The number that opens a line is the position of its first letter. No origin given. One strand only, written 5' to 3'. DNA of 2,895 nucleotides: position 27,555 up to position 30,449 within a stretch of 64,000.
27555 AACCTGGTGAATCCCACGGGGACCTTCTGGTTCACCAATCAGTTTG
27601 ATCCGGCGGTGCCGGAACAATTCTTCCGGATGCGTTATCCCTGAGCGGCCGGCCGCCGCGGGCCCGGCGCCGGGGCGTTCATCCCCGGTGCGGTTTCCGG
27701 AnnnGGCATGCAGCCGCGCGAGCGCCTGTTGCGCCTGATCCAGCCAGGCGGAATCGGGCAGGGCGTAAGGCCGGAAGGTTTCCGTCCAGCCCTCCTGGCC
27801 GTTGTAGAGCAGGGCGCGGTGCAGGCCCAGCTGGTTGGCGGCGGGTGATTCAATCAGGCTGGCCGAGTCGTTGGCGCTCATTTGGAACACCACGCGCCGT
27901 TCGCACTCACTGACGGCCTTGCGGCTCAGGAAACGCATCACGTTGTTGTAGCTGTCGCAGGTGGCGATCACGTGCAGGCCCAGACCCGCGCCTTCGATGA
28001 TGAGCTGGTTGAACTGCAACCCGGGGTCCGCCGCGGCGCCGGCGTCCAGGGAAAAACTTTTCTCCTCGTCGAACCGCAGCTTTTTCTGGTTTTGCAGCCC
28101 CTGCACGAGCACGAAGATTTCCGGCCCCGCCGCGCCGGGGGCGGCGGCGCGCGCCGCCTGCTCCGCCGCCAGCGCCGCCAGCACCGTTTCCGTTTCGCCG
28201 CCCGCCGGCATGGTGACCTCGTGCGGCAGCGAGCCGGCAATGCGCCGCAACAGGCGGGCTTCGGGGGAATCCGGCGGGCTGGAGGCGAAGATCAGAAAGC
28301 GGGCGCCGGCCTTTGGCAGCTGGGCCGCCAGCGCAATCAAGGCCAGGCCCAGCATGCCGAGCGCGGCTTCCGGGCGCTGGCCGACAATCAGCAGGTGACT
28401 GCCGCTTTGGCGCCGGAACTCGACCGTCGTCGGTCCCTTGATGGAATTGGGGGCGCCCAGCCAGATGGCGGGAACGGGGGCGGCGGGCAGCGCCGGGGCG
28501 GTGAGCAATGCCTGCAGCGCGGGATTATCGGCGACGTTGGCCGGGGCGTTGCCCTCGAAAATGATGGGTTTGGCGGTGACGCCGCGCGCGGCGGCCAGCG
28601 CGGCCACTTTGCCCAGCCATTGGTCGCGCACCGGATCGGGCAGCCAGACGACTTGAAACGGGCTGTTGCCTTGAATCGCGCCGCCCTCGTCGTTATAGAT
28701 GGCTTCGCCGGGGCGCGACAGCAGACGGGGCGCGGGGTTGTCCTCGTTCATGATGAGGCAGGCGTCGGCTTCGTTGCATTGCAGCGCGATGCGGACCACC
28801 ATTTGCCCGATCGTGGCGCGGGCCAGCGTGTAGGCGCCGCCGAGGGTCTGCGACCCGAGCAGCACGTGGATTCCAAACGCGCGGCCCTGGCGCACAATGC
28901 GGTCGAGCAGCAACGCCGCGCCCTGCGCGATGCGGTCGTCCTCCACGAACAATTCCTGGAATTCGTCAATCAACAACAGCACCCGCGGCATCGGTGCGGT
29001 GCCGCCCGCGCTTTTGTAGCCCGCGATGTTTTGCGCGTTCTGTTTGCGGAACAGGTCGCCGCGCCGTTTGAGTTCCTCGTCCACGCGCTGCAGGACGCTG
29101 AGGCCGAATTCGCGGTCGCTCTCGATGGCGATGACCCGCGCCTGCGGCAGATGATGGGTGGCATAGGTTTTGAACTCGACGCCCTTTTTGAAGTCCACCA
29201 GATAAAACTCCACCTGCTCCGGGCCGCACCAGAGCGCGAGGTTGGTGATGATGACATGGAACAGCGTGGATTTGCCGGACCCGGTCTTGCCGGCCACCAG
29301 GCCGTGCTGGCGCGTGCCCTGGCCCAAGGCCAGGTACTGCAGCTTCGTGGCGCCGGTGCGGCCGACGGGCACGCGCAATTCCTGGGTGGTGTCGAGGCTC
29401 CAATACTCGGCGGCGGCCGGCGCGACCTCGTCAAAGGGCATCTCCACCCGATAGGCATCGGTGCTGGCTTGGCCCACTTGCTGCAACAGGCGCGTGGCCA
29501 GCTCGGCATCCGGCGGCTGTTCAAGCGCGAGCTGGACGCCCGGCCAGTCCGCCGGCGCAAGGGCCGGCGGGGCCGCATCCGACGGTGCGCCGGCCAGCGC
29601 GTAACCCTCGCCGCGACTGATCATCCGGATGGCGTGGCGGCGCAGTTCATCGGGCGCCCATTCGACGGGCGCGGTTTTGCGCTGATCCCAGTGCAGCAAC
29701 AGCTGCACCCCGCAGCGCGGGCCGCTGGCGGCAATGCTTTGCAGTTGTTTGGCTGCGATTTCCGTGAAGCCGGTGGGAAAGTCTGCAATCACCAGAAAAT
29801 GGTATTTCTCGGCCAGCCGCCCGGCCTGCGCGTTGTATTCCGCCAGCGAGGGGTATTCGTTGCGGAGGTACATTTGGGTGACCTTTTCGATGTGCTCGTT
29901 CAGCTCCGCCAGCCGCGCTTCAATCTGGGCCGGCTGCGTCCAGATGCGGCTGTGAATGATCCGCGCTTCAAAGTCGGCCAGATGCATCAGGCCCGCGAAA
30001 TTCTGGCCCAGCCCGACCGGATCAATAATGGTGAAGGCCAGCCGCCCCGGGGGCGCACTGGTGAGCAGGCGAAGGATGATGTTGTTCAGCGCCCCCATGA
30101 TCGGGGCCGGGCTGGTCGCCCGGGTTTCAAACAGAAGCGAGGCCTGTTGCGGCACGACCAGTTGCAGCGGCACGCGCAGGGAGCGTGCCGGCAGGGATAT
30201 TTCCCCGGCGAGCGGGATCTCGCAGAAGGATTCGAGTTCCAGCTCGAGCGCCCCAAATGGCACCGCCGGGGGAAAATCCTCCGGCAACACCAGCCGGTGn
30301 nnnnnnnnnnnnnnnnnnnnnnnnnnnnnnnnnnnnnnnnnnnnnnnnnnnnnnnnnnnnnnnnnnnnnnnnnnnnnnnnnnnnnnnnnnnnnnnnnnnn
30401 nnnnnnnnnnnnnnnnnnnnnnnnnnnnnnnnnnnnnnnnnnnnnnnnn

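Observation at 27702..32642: Type VII secretion-like core (two WXG100-like proteins + EssC/EccC-like FtsK/SpoIIIE ATPase) in a PVC-type, presumably diderm genome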

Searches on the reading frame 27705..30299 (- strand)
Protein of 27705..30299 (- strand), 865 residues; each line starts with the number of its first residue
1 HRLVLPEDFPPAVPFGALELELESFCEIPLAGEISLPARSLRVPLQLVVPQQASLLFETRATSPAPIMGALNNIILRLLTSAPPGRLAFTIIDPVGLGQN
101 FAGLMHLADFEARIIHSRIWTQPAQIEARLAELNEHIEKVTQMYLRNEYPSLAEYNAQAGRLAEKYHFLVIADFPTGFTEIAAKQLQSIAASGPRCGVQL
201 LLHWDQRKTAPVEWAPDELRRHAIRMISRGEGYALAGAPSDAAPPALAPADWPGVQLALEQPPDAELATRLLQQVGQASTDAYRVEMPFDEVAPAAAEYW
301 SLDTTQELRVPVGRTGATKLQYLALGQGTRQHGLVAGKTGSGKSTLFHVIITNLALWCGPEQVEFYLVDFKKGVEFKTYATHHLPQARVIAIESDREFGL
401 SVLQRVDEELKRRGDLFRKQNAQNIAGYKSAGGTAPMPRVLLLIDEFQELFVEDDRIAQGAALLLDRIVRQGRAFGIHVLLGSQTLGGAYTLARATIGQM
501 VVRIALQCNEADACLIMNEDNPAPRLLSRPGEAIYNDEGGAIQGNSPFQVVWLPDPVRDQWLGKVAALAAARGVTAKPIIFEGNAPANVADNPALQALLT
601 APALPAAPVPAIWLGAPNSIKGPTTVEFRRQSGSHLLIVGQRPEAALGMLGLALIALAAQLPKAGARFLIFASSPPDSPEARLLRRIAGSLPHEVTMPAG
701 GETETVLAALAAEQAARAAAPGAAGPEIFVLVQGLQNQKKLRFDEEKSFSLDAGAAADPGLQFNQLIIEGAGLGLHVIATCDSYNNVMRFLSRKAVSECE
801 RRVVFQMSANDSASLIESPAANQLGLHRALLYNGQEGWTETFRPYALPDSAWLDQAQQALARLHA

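Call 74: search_dna_similar(query=window:27705-30299:-, collection=plasmids, mode=protein, max_evalue=1e-10, max_rows=30)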
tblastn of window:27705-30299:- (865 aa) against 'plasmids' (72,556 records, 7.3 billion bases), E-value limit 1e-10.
Records with a match: 203; places in all: 226; records where one place covers at least 80% of the query: 1.
Best place of each record, by identity: <60% 203.
By first word of the organism name: Bacillus 65; Mycobacterium 37; Streptomyces 36; Mycolicibacterium 8; Paenibacillus 5; Agrobacterium 4; Rhodococcus 3; Tsukamurella 3; Rhizobium 3; Rothia 2; and 30 more.
By predicted mobility (MOB-suite, as given by PLSDB): non-mobilizable 118; mobilizable 68; conjugative 17.
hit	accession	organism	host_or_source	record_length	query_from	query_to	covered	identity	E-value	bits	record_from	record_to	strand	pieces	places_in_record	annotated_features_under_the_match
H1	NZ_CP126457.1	Rhodococcus sp. AH-ZY2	single cell,soil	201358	71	848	90%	29.5%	2e-78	286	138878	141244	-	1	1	FtsK/SpoIIIE domain-containing protein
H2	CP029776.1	Deinococcus actinosclerus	mixed culture,wastewater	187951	22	592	66%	28.2%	2e-44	182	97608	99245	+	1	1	DNA translocase FtsK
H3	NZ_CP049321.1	Caballeronia sp. SBC2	whole organism,soil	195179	80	550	54%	33.0%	4e-61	234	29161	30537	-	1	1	FtsK/SpoIIIE domain-containing protein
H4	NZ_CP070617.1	Rhodococcus pseudokoreensis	cell culture,rhizosphere of apple ...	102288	84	560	55%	31.5%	5e-44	181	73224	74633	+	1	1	FtsK/SpoIIIE domain-containing protein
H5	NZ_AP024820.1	Helicobacter sp. NHP19-012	Felis catus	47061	71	539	54%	25.5%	3e-34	150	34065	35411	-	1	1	FtsK/SpoIIIE domain-containing protein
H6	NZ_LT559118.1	Nonomuraea gerenzanensis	-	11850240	281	541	30%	32.3%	6e-19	100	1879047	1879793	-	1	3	none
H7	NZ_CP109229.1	Streptomyces anthocyanicus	-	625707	289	533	28%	32.1%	3e-16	92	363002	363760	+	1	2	eccCa: type VII secretion protein EccCa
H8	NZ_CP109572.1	Streptomyces anthocyanicus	-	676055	289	533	28%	32.1%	3e-16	92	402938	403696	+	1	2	eccCa: type VII secretion protein EccCa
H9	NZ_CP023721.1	Rhodococcus sp. H-CA8f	Sediment,marine sediment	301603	302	554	29%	30.8%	2e-16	92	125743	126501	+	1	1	FtsK/SpoIIIE domain-containing protein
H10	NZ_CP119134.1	Streptomyces sp. FXJ1.172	cell culture,red soil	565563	303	536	27%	32.3%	8e-16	91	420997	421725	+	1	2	eccCa: type VII secretion protein EccCa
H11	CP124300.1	Clostridium baratii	Vulpes vulpes,whole organism,intestine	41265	300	555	30%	29.1%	4e-11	75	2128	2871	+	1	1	FtsK/SpoIIIE domain-containing protein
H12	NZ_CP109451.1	Streptomyces sp. NBC_01471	-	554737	303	533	27%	32.0%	1e-15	90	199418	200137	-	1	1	eccCb: type VII secretion protein EccCb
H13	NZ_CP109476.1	Streptomyces sp. NBC_01455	-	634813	308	533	26%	32.7%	7e-15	87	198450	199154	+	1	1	eccCa: type VII secretion protein EccCa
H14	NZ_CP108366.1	Streptomyces sp. NBC_01340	-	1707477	288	508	25%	34.1%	2e-15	110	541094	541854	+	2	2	none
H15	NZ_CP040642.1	Agrobacterium sp. T29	Single strain culture,soil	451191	305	548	28%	30.0%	7e-12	77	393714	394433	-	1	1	FtsK/SpoIIIE domain-containing protein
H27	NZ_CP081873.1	Bacillus toyonensis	Environment,soil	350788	289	539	29%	27.6%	2e-12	79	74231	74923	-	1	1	FtsK/SpoIIIE domain-containing protein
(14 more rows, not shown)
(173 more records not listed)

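Call 82: get_annotated_region(hit=H1, flank=7000)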
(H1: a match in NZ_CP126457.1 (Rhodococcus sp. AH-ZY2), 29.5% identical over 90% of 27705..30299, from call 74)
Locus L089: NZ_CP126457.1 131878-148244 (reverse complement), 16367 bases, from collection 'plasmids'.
description: Rhodococcus sp. AH-ZY2 plasmid unnamed1, complete sequence
organism: Rhodococcus sp. AH-ZY2 (NCBI taxid 3047468)
taxonomy: Bacteria; Actinomycetota; Actinomycetes; Mycobacteriales; Nocardiaceae; Rhodococcus; Rhodococcus sp. AH-ZY2
host: -; source: single cell,soil; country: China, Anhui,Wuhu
typing (MOB-suite, as given by PLSDB): conjugative; relaxase MOBF,MOBP; mating-pair formation MPF_T
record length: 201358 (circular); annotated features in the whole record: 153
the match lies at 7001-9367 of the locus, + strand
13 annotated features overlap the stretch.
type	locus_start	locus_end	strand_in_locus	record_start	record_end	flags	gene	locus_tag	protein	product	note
CDS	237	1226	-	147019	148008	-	-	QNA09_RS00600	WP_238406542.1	hypothetical protein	-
CDS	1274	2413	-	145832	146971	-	-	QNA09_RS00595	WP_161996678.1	ATP-binding protein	-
CDS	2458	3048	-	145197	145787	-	-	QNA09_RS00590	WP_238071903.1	LuxR C-terminal-related transcriptional regulator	GO:0006355 - regulation of DNA-templated transcription [Evidence IEA]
CDS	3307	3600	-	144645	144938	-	-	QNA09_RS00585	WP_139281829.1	hypothetical protein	-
CDS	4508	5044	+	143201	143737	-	-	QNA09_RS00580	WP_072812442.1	hypothetical protein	-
CDS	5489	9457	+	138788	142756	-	-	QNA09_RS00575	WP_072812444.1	FtsK/SpoIIIE domain-containing protein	-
CDS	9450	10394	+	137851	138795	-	-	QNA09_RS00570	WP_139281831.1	hypothetical protein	-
CDS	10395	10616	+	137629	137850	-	-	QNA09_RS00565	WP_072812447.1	hypothetical protein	-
CDS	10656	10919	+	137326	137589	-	-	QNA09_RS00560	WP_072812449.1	hypothetical protein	-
CDS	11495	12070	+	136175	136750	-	-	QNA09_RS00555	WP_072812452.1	TerD family protein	GO:0006950 - response to stress [Evidence IEA]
CDS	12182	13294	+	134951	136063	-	-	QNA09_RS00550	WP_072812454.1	DUF475 domain-containing protein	-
CDS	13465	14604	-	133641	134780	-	-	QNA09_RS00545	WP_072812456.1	TerD family protein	-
CDS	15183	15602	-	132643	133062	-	-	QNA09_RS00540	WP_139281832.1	hypothetical protein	-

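Call 83: get_annotated_region(hit=H2, flank=7000)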
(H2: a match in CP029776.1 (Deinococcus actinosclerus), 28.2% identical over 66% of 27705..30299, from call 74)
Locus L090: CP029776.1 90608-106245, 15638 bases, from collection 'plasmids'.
description: Deinococcus actinosclerus strain SJTR plasmid unnamed2, complete sequence
organism: Deinococcus actinosclerus (NCBI taxid 1768108)
taxonomy: Bacteria; Deinococcota; Deinococci; Deinococcales; Deinococcaceae; Deinococcus; Deinococcus actinosclerus
host: -; source: mixed culture,wastewater; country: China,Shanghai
typing (MOB-suite, as given by PLSDB): non-mobilizable
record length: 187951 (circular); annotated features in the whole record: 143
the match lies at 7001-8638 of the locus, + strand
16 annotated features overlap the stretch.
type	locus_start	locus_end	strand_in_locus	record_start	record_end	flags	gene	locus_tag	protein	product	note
CDS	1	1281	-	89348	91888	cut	-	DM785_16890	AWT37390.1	hypothetical protein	-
CDS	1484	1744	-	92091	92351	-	-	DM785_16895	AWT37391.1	hypothetical protein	-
CDS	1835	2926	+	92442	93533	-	-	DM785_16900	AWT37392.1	IS701 family transposase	-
CDS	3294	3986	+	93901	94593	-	-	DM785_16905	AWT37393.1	IS701 family transposase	-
CDS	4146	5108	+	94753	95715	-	-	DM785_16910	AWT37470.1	IS4 family transposase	-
CDS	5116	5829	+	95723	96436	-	-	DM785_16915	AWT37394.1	hypothetical protein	-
CDS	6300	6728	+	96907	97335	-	-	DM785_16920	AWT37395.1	hypothetical protein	-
CDS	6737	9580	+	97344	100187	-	-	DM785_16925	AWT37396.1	DNA translocase FtsK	-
CDS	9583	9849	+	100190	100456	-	-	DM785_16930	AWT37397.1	hypothetical protein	-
CDS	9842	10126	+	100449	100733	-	-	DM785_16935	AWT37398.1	hypothetical protein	-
CDS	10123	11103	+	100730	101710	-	-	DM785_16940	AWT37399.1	hypothetical protein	-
CDS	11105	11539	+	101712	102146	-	-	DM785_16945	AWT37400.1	hypothetical protein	-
CDS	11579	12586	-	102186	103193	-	-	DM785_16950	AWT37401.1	hypothetical protein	-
CDS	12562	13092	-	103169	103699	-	-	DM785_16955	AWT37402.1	hypothetical protein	-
CDS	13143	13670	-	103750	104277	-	-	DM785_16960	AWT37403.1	hypothetical protein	-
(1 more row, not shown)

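Call 85: predict_structure(alignment_id=A3)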
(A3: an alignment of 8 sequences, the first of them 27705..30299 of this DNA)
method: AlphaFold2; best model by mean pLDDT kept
length: 865 residues; sequences in the alignment: 8
mean_pLDDT: 58.6   pTM: 0.35
mean pLDDT of the five models: 58.6, 56.1, 54.9, 51.8, 50.7
residues with pLDDT >= 90: 8; 70-90: 295; 50-70: 236; < 50: 326
segments of 3 or more residues with pLDDT < 50: 1-51, 107-116, 145-163, 238-261, 277-307, 312-321, 372-375, 377-391, 424-435, 520-608, 616-622, 746-754, 806-845
pLDDT, mean of each block of 10 residues (from residue 1): 26 33 38 40 38 70 67 68 63 67 52 51 80 76 52 44 62 82 85 74 83 76 69 55 36 43 57 51 27 30 43 35 52 69 61 54 66 48 45 61 79 70 47 54 78 71 83 75 70 72 61 59 34 23 23 37 45 36 33 36 41 55 58 68 74 81 86 80 82 83 83 80 73 86 55 58 82 82 77 67 49 39 41 37 52 64 55
secondary structure, 60 per line:
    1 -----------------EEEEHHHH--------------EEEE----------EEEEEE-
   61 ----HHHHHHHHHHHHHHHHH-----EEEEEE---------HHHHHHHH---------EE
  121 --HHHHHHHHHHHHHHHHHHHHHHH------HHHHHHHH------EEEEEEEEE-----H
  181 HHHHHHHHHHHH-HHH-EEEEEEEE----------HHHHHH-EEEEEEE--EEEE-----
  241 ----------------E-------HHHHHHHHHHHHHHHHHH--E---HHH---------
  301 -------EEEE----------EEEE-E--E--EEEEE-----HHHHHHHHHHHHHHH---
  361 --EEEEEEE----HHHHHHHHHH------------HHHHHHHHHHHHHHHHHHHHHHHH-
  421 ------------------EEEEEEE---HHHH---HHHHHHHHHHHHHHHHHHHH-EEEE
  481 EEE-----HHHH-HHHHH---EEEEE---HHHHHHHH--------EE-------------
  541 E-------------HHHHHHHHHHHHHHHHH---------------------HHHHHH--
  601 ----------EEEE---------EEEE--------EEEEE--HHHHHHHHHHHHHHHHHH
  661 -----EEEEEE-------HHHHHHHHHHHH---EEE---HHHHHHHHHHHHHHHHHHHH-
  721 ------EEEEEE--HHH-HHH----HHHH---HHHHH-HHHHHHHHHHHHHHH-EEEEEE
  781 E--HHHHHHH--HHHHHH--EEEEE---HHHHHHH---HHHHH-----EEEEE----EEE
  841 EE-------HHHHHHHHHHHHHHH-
elements in order (helices of 4 or more, strands of 3 or more residues): E18-21 H22-25 E40-43 E54-59 H65-81 E87-92 H102-109 H123-145 H152-159 E166-174 H180-192 E198-205 H216-221 E223-229 E232-235 H265-282 E308-311 E322-325 E333-337 H343-357 E363-369 H374-383 H396-419 E439-445 H449-452 H456-475 E477-483 H489-492 H494-498 E502-506 H510-517 H555-571 H593-598 E611-614 E624-627 E636-640 H643-660 E666-671 H679-690 E694-696 H700-719 E727-732 H746-749 H753-757 H759-773 E775-781 H784-790 H793-798 E801-805 H809-815 H819-823 E829-833 E838-842 H850-864

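Call 89: fold_search(model_id=the predicted structure, library=pdb)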
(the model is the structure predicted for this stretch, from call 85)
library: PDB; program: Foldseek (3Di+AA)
matches with E <= 10: 1636; with E <= 0.001: 206
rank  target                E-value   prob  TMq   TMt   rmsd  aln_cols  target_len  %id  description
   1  4nh0_A                1.4e-25  1.00  0.25  0.25  33.7       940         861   17  Cytoplasmic domain of the Thermomonospora curvata Type VII Secretion ATPase EccC (released 2015-02-11)
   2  4nh0_B                1.6e-25  1.00  0.25  0.26  33.8       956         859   17  Cytoplasmic domain of the Thermomonospora curvata Type VII Secretion ATPase EccC (released 2015-02-11)
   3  4n1a_A                3.0e-19  1.00  0.23  0.34  23.7       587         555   18  Thermomonospora curvata EccC (ATPases 2 and 3) in complex with a signal sequence peptide (released 2015-02-11)
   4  4n1a_B                5.5e-19  1.00  0.22  0.33  23.6       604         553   19  Thermomonospora curvata EccC (ATPases 2 and 3) in complex with a signal sequence peptide (released 2015-02-11)
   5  4n1a_C                4.0e-18  1.00  0.23  0.33  24.4       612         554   18  Thermomonospora curvata EccC (ATPases 2 and 3) in complex with a signal sequence peptide (released 2015-02-11)
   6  5fv0_A                3.4e-17  1.00  0.22  0.36  23.5       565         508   14  The cytoplasmic domain of EssC (released 2016-03-02)
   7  4lya                  8.8e-16  1.00  0.22  0.35  24.4       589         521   14  EssC (ATPases 2 and 3) from Geobacillus thermodenitrificans (SeMet) (released 2015-02-04)
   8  5fv0_B                1.5e-15  1.00  0.19  0.33  22.6       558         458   14  The cytoplasmic domain of EssC (released 2016-03-02)
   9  6o1w_B                7.5e-11  1.00  0.21  0.49   4.5       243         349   23  Structure of pCW3 conjugation coupling protein TcpA monomer orthorhombic crystal form (released 2020-02-26)
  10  6o1y_B                1.8e-10  1.00  0.21  0.49   4.5       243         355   21  Structure of pCW3 conjugation coupling protein TcpA monomeric form with ATP (released 2020-02-26)
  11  6o1x_A                2.8e-10  1.00  0.20  0.44   5.2       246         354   22  Structure of pCW3 conjugation coupling protein TcpA monomer form with ATPgS (released 2020-02-26)
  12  6t8b_C                1.4e-09  1.00  0.22  0.46   4.5       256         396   21  FtsK motor domain with dsDNA, translocating state (released 2019-11-20)
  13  6o1x_B                1.7e-09  1.00  0.21  0.49   4.6       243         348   20  Structure of pCW3 conjugation coupling protein TcpA monomer form with ATPgS (released 2020-02-26)
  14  6o1w_A                2.7e-09  1.00  0.20  0.46   4.9       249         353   20  Structure of pCW3 conjugation coupling protein TcpA monomer orthorhombic crystal form (released 2020-02-26)
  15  2iut_A                3.0e-09  1.00  0.21  0.42   4.9       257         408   20  P. aeruginosa FtsK motor domain, dimeric (released 2006-08-29)
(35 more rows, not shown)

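Call 90: search_protein_representatives(protein=window:27705-30299:-)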
Query: 865 residues. Proteins with E-value up to 0.001 (for the whole library): 22800; up to 1e-10: 10031; up to 1e-30: 2803. The best 150 are listed.
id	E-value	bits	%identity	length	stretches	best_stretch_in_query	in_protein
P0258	0.0e+00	1117.7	62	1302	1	5-855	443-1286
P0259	0.0e+00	1090.9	61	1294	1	9-862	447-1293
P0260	0.0e+00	1081.2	62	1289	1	36-864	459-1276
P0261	0.0e+00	1066.0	59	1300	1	6-860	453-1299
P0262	0.0e+00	1051.3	59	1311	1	9-864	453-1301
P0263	0.0e+00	1041.2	59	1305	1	6-857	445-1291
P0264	0.0e+00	1033.9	61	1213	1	6-863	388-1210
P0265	0.0e+00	1030.5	58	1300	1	6-861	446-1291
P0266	0.0e+00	1022.8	58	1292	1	5-855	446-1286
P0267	1.7e-297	1005.7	56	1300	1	9-856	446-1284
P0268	4.9e-295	997.6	55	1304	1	11-864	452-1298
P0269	1.6e-293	992.5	56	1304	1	8-860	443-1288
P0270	5.0e-292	987.6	56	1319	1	9-860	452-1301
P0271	1.4e-291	986.1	58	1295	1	6-861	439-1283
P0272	7.3e-291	983.7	56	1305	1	9-855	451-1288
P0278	5.1e-281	951.2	56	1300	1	8-858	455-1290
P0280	5.2e-269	911.5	55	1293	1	6-856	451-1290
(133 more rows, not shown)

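Call 94: search_protein_families(library=pfam, proteins=[L089:9450-10394:+, L089:10395-10616:+, L089:10656-10919:+, L090:9583-9849:+, L090:9842-10126:+], max_evalue=0.05)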
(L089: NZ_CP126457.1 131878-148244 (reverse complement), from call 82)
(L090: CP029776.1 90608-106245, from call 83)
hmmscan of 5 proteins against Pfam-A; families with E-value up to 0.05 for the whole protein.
L089:9450-10394:+ (314 aa): 0 families

L089:10395-10616:+ (73 aa): 0 families

L089:10656-10919:+ (87 aa): 3 families
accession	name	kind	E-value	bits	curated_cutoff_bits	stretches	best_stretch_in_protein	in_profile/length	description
PF16331.10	TolA_bind_tri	-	0.0029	18.1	30.1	0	11-33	34-56/76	TolA binding protein trimerisation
PF06013.18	WXG100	-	0.0051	17.5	27.3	1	5-82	3-82/86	Proteins of 100 residues with WXG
PF05739.25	SNARE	-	0.018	15.4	26.8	0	59-84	2-27/53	SNARE domain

L090:9583-9849:+ (88 aa): 2 families
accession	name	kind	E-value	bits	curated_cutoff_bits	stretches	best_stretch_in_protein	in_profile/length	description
PF06013.18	WXG100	-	0.00027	21.6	27.3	1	7-64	8-65/86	Proteins of 100 residues with WXG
PF08653.15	DASH_Dam1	-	0.0015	18.8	26.6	1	1-30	15-44/56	DASH complex subunit Dam1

L090:9842-10126:+ (94 aa): 1 family
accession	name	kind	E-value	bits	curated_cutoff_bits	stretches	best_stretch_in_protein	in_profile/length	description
PF06013.18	WXG100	-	7.6e-05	23.3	27.3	1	11-86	9-84/86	Proteins of 100 residues with WXG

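Call 102: get_annotated_region(hit=H11, flank=1500)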
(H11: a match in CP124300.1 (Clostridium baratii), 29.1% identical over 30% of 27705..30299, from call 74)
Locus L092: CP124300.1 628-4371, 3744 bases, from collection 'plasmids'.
description: Clostridium baratii strain C202 plasmid unnamed3, complete sequence
organism: Clostridium baratii (NCBI taxid 1561)
taxonomy: Bacteria; Bacillota; Clostridia; Eubacteriales; Clostridiaceae; Clostridium; Clostridium baratii
host: -; source: Vulpes vulpes,whole organism,intestine; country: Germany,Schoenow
typing (MOB-suite, as given by PLSDB): non-mobilizable
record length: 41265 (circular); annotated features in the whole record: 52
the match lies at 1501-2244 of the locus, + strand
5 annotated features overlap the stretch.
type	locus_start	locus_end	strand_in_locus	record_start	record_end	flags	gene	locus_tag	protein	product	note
CDS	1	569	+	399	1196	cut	-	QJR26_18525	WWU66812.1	tyrosine-type recombinase/integrase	-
CDS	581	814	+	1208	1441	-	-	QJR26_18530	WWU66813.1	hypothetical protein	-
CDS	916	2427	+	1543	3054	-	-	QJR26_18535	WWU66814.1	FtsK/SpoIIIE domain-containing protein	-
CDS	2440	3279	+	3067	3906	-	-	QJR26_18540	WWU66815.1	hypothetical protein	-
CDS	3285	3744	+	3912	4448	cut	-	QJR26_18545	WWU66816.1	hypothetical protein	-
